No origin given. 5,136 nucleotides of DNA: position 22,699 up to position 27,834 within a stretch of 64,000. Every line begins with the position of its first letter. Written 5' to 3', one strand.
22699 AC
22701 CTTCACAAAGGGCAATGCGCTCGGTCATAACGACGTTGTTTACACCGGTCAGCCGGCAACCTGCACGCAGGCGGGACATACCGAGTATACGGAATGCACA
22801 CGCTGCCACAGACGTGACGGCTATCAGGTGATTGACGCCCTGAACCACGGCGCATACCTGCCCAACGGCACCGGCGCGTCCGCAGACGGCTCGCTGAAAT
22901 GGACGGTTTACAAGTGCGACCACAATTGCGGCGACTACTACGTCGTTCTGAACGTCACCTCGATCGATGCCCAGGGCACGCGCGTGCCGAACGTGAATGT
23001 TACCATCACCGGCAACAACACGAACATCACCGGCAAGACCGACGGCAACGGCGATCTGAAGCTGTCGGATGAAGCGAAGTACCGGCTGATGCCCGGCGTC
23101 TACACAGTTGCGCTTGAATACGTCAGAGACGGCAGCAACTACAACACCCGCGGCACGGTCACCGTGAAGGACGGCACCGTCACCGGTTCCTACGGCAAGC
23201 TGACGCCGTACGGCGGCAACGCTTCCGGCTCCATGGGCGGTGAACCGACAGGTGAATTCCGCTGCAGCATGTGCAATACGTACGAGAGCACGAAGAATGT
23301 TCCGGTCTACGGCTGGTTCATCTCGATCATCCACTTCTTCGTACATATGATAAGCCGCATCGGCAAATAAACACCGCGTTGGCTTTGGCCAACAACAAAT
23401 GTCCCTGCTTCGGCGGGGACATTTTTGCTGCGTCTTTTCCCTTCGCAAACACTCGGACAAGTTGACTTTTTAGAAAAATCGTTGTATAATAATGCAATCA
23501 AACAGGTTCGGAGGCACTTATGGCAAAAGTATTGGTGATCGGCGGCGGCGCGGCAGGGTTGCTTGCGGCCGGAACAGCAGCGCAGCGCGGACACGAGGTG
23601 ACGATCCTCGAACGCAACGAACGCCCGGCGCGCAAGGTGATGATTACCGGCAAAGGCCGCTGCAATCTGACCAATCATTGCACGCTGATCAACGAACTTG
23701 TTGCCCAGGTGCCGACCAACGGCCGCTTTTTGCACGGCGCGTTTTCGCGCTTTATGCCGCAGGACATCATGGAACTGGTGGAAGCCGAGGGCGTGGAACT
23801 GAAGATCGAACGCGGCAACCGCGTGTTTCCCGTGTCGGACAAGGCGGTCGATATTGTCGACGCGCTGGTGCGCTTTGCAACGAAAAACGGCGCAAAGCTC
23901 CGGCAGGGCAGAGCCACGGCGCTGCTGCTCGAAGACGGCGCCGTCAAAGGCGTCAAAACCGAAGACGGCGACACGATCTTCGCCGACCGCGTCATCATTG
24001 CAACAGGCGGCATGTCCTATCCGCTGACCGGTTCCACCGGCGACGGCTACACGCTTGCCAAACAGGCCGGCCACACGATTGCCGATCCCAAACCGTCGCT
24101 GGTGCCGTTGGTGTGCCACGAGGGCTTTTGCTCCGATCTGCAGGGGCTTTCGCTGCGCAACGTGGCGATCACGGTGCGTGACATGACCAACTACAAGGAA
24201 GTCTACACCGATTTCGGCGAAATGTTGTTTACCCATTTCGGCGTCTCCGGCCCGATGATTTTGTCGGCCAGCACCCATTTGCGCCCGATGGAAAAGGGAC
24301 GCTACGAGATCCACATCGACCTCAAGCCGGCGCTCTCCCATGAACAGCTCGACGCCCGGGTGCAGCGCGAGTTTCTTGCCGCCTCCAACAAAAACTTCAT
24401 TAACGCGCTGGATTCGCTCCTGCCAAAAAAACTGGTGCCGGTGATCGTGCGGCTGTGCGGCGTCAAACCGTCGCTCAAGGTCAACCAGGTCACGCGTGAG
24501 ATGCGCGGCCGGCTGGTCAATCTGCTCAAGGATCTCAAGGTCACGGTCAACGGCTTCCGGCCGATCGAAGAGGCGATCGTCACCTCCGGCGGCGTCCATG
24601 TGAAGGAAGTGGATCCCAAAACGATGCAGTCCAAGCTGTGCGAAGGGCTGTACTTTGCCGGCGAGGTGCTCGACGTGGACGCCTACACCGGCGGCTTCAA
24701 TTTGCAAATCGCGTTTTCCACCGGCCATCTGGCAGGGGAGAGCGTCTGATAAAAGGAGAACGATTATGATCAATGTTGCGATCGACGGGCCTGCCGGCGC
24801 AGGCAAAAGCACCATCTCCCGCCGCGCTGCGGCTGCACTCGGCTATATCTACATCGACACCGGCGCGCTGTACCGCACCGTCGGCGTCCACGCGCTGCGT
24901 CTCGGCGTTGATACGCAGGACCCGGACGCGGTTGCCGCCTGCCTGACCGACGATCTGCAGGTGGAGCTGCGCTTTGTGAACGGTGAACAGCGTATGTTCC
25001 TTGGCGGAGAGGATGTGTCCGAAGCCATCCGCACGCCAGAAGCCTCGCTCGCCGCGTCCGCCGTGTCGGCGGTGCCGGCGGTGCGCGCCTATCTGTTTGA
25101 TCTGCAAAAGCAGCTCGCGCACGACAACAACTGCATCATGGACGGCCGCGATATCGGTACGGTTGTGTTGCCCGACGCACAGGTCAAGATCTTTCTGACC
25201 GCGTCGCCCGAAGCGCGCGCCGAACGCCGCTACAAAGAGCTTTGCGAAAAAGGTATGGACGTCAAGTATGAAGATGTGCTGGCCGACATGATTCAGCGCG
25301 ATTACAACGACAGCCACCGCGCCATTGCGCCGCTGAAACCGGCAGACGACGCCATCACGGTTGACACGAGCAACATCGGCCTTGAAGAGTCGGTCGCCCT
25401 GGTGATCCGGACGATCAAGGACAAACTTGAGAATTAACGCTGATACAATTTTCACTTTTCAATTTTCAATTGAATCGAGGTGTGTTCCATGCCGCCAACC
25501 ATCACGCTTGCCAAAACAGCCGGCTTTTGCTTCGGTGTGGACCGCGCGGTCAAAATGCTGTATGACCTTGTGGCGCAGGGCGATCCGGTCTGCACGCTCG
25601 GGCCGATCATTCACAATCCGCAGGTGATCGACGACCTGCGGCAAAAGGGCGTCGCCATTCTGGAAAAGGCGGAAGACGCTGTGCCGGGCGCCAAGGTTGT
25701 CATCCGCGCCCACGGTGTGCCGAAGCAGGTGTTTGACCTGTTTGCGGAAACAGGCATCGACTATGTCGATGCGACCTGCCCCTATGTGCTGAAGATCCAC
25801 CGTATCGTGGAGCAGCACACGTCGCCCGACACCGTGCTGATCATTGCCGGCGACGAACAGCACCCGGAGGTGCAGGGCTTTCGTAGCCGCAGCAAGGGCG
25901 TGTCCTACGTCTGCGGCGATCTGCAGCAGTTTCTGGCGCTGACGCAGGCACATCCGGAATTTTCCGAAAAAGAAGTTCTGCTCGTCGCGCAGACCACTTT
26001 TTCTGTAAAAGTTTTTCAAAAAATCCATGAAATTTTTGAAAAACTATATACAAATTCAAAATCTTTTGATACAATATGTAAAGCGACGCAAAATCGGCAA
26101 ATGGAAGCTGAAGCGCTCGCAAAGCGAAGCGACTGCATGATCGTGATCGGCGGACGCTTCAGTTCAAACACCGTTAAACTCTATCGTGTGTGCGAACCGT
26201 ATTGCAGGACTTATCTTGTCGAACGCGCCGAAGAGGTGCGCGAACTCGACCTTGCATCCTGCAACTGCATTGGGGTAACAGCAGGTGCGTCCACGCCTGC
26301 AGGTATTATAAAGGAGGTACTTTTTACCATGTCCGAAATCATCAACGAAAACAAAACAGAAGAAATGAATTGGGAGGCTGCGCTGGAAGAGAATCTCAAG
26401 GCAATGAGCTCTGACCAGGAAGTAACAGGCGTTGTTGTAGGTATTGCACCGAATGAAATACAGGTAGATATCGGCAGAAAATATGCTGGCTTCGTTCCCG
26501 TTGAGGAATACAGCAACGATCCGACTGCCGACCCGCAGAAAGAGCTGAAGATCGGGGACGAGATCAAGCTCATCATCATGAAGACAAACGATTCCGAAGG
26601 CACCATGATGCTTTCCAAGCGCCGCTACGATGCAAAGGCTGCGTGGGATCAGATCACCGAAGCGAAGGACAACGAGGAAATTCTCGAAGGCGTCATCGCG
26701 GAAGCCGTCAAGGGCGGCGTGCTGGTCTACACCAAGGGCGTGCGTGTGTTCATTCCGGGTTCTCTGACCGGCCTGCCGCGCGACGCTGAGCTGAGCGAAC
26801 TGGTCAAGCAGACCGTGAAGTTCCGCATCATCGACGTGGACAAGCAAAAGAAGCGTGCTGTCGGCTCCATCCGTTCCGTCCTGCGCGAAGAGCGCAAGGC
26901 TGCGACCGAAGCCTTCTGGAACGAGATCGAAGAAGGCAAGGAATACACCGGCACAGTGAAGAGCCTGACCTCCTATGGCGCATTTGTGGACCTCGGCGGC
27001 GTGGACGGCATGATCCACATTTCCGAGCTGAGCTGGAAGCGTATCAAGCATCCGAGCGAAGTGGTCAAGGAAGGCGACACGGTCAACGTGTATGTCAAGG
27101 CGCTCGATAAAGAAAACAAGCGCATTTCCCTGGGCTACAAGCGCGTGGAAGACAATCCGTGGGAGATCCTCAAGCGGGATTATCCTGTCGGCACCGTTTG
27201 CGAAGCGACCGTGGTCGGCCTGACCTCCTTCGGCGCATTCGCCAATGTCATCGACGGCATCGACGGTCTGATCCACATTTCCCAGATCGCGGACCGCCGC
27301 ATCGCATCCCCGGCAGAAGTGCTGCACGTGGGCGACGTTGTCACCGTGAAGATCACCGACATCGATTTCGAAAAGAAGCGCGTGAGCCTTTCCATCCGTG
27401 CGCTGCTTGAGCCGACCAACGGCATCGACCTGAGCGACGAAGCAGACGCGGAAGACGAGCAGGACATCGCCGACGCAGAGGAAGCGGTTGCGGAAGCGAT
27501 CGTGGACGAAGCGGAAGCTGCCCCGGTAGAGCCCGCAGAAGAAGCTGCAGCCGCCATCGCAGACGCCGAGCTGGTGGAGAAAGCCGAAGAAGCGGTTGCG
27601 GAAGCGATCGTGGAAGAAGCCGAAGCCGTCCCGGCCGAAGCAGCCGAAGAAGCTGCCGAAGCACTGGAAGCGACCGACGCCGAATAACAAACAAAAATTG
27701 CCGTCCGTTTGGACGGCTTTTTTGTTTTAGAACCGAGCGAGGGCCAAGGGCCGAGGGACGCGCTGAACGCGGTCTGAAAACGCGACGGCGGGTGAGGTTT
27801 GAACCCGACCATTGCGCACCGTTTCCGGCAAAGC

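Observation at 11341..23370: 4009-aa secreted protein built almost entirely from unassigned Cys/His-punctuated mini-modules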

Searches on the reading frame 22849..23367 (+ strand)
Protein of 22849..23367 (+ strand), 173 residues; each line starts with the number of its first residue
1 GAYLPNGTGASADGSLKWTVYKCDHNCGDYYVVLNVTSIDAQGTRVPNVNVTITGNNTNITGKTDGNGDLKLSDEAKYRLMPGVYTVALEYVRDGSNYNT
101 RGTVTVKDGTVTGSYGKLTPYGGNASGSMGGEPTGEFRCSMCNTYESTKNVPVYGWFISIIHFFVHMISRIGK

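Call 19: search_protein_families(library=pfam, proteins=[window:22849-23367:+], max_evalue=10)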
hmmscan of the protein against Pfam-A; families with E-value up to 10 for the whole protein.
window:22849-23367:+ (173 aa): 7 families
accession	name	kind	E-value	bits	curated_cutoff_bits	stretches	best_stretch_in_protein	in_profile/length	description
PF02369.22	Big_1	-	0.011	16.2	34.9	1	33-71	20-63/93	Bacterial Ig-like domain (group 1)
PF13620.12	CarboxypepD_reg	-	0.022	15.5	32.3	1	39-110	7-73/82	Carboxypeptidase regulatory-like domain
PF18981.6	InlK_D3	-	0.29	11.7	25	1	27-53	49-75/75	Internalin K domain (D3/D4)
PF24107.1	DUF7382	-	0.3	11.4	27.4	1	34-65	22-57/65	Domain of unknown function (DUF7382)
PF06397.17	Desulfoferrod_N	-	0.33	11.1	23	1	19-36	5-21/36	Desulfoferrodoxin, N-terminal domain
PF05688.17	BIg21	-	0.7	10.9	27.4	1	33-89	5-50/109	Bacterial Immunoglobulin-like 21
PF17883.6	MBG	-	0.81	10.6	23.3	1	14-56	46-88/97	MBG domain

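Call 93: search_solved_structures(query=window:22849-23367:+, max_evalue=10)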
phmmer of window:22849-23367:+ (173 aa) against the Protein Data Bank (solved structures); distinct sequences matched with E-value up to 10: 2.
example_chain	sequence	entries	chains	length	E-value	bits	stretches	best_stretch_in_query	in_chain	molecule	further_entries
6iys_O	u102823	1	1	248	1.7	11.6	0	1-48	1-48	Outer surface protein A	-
6iei_A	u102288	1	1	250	2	11.3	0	1-48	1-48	Outer surface protein A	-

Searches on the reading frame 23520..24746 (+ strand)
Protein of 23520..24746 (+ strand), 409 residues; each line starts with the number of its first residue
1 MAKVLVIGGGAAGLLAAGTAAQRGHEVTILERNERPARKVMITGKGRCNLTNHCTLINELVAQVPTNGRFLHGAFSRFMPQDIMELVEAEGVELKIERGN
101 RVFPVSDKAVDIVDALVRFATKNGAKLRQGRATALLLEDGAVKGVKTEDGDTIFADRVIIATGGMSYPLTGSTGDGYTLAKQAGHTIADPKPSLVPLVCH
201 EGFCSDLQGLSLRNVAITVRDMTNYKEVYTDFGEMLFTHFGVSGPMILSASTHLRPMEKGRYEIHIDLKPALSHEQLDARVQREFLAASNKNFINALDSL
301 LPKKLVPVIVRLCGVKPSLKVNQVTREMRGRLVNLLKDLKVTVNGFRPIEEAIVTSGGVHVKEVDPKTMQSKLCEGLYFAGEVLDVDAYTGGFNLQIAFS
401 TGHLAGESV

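Call 9: search_protein_families(library=pfam, proteins=[window:23520-24746:+], max_evalue=0.001)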
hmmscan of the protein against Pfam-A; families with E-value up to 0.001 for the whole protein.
window:23520-24746:+ (409 aa): 16 families
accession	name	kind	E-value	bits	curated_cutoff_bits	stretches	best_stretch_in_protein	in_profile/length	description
PF03486.20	HI0933_like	-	1.2e-86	290.6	50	1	3-407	2-243/244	HI0933-like protein Rossmann domain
PF22780.1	HI0933_like_1st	-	2.1e-41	141.9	27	1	191-354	1-165/165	HI0933-like protein barrel and H2TH domain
PF01266.30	DAO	-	1.3e-15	58.3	27.9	2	3-37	1-35/353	FAD dependent oxidoreductase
PF00890.30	FAD_binding_2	-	2.6e-12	47.1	20.4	1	4-34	2-32/414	FAD binding domain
PF01134.28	GIDA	-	1.1e-11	44.9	22.1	1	3-164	1-150/391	Glucose inhibited division protein A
PF07992.20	Pyr_redox_2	-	3.5e-11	43.5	26.1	1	3-175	2-119/291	Pyridine nucleotide-disulphide oxidoreductase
PF01262.27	AlaDh_PNT_C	-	5.8e-07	29.6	23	1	2-46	29-73/214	Alanine dehydrogenase/PNT, C-terminal domain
PF13450.12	NAD_binding_8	-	1e-06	29.3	21.9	1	6-36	1-31/68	NAD(P)-binding Rossmann-like domain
PF00070.33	Pyr_redox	-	1.6e-06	28.9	22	1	3-38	1-36/82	Pyridine nucleotide-disulphide oxidoreductase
PF13738.12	Pyr_redox_3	-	9e-06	25.6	30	0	5-34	1-31/305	Pyridine nucleotide-disulphide oxidoreductase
PF04820.20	Trp_halogenase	-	2.5e-05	23.8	21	0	114-166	162-215/458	Tryptophan halogenase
PF12831.13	FAD_oxidored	-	6.9e-05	22.7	27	1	4-162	2-144/416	FAD dependent oxidoreductase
PF01494.25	FAD_binding_3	-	7.9e-05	22.5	22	1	2-40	2-40/349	FAD binding domain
PF05834.18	Lycopene_cycl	-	0.00024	20.7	23.4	0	4-36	2-36/380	Lycopene cyclase protein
PF13454.12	NAD_binding_9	-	0.00036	21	21.8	0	6-53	2-53/155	FAD-NAD(P)-binding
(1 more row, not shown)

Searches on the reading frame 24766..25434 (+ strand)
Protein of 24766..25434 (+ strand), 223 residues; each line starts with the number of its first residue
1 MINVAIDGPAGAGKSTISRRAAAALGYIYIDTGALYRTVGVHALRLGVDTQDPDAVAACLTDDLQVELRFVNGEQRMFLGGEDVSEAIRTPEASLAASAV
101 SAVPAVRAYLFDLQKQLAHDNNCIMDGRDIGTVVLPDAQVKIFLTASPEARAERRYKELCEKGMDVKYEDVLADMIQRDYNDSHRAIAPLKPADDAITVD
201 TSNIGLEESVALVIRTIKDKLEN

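Call 103: search_protein_families(library=pfam, proteins=[window:24766-25434:+], max_evalue=0.001)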
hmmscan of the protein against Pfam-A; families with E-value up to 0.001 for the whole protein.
window:24766-25434:+ (223 aa): 4 families
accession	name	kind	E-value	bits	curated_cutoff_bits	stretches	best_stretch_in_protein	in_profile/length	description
PF02224.24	Cytidylate_kin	-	2.7e-73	246.6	26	1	4-218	1-210/211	Cytidylate kinase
PF13189.12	Cytidylate_kin2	-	1.7e-07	32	28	1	4-155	2-128/176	Cytidylate kinase-like family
PF13238.12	AAA_18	-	2e-07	31.9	29.4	1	4-157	1-110/128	AAA domain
PF13207.12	AAA_17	-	0.0002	22.1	27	0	8-38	2-32/136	AAA domain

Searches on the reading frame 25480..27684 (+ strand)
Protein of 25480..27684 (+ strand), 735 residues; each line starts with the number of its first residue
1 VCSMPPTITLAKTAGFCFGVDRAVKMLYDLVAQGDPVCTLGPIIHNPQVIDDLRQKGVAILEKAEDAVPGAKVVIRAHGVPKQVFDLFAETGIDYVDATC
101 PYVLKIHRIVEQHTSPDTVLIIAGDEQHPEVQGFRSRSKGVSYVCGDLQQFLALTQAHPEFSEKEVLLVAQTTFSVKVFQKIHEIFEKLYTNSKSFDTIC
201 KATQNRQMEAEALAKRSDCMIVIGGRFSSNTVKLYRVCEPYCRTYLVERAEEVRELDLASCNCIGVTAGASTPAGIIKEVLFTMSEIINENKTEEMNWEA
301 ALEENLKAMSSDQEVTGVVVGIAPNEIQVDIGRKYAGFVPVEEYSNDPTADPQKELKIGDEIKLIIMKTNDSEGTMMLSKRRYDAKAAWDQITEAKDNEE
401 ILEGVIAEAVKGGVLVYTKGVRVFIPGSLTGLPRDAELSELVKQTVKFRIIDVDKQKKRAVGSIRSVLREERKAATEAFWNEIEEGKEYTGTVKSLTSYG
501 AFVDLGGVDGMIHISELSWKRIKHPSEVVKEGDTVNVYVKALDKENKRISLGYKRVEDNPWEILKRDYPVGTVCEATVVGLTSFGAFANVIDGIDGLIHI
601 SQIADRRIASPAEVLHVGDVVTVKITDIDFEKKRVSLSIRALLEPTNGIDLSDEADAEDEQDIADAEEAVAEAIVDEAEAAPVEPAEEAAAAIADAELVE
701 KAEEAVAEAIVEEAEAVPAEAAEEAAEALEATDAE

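Call 9: search_protein_families(library=pfam, proteins=[window:25480-27684:+], max_evalue=0.001)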
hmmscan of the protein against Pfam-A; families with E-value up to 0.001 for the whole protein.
window:25480-27684:+ (735 aa): 4 families
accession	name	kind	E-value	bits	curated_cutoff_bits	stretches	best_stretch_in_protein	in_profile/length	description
PF02401.23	LYTB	-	2.3e-89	299.7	24.5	1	8-284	1-266/267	LytB protein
PF00575.29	S1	-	6.1e-62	206.4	22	4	483-554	2-74/74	S1 RNA binding domain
PF23459.1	S1_RRP5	-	1.9e-19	70.4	27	1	483-547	1-66/72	RRP5 S1 domain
PF21710.3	Spt6_S1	-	3.3e-05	24.5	27.5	0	589-640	35-87/91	Spt6, S1/OB domain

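Call 23: find_encoding_contigs(protein=window:25480-27684:+, flank=10000, max_places=4)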
Protein window:25480-27684:+ (735 aa): no gene with exactly this product is on record in the collection.
